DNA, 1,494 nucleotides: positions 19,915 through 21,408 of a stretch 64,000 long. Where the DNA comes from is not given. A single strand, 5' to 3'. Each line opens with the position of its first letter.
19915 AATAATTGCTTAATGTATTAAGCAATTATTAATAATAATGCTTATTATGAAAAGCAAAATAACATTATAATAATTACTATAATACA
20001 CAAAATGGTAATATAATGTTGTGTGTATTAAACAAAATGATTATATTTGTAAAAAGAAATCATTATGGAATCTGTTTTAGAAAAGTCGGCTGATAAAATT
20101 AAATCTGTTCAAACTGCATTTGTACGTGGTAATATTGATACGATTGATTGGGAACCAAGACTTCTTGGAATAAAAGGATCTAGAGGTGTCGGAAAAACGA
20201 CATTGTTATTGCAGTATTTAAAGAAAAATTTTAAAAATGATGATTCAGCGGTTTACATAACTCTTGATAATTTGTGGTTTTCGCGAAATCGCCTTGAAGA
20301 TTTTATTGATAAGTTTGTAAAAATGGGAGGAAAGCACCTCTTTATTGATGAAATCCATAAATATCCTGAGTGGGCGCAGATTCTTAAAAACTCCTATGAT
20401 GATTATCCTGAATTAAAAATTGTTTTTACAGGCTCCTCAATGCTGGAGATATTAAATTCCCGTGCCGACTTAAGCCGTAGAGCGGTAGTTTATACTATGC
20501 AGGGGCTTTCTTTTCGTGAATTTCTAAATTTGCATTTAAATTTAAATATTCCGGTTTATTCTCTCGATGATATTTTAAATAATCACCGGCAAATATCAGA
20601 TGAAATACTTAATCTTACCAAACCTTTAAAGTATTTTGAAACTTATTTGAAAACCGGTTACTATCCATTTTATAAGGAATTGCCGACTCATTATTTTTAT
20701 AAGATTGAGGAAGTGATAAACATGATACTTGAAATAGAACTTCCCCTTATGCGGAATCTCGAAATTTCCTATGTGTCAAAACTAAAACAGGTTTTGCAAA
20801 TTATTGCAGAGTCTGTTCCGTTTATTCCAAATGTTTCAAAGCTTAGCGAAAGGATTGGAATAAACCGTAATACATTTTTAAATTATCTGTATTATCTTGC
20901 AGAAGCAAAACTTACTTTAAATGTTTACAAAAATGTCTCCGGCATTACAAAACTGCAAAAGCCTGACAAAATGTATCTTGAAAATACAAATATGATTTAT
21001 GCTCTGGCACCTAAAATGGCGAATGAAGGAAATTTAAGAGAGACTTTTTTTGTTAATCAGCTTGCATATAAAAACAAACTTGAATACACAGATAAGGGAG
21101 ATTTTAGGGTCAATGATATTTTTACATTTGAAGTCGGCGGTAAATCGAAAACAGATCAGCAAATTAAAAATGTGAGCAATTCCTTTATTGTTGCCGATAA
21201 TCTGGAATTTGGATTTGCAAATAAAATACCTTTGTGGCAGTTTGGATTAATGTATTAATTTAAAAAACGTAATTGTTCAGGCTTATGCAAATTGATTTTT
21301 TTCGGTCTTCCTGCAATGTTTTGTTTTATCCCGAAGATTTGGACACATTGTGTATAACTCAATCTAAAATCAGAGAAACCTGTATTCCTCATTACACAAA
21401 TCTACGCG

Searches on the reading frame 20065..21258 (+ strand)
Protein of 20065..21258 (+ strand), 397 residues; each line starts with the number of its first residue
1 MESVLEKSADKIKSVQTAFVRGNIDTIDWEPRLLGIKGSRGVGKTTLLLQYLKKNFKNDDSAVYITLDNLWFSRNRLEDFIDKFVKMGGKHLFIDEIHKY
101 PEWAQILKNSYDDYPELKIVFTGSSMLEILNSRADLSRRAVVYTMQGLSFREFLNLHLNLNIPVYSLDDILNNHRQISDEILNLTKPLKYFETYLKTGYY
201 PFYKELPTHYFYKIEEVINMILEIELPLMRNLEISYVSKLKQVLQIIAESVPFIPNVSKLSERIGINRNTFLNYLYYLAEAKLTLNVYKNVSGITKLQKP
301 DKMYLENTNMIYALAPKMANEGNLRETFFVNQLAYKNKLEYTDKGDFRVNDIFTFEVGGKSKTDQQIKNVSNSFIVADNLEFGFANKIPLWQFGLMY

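Call 102: search_protein_families(library=pfam, proteins=[window:20065-21258:+], max_evalue=0.001)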
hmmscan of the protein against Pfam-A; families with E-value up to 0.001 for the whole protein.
window:20065-21258:+ (397 aa): 4 families
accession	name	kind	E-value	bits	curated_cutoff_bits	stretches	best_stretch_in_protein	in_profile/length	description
PF13173.12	AAA_14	-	2.1e-30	105.8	27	1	32-154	3-129/129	AAA domain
PF13635.12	DUF4143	-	2.1e-05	24.8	28.1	1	234-339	10-124/160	Domain of unknown function (DUF4143)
PF25199.1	nSTAND_NTPase5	-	0.00025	21.3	34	1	30-121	40-130/145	Novel STAND NTPase 5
PF06745.19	ATPase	-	0.00069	19.5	26.6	0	33-69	21-58/231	KaiC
